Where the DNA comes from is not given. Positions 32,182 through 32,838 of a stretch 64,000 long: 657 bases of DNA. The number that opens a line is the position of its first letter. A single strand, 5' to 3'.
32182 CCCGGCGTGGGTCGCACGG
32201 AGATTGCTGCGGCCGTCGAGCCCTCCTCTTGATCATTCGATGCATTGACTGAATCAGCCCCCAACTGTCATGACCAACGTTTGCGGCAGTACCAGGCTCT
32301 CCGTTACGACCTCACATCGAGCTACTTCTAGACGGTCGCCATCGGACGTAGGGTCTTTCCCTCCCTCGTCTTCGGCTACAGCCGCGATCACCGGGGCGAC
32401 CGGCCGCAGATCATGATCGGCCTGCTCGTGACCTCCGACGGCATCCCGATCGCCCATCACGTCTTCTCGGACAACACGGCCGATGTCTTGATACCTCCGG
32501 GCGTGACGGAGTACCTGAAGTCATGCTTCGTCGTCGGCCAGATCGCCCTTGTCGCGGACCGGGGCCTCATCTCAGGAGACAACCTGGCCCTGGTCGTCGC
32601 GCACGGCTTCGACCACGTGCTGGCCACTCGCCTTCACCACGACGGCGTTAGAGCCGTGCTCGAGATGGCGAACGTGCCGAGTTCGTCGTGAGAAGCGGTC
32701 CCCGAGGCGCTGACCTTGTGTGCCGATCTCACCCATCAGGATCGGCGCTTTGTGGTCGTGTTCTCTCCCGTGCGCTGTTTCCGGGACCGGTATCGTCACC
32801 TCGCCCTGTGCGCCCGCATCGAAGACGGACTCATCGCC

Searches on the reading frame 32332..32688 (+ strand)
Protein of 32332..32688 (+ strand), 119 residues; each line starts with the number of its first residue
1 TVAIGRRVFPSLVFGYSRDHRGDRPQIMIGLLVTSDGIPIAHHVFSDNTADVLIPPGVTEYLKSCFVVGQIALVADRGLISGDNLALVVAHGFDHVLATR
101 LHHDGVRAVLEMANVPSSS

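Call 44: search_protein_families(library=ncbifam, proteins=[window:32332-32688:+], max_evalue=0.01)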
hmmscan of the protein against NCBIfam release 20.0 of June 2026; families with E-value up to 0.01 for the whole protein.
seq(119 aa): 1 family
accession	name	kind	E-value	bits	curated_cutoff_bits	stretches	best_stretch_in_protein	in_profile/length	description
NF033559.2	transpos_IS1634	equivalog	4.7e-24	85.3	100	1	13-108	153-248/483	IS1634 family transposase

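Call 45: search_protein_families(library=pfam, proteins=[window:32332-32688:+], max_evalue=0.1)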
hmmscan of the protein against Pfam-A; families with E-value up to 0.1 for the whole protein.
seq(119 aa): 0 families
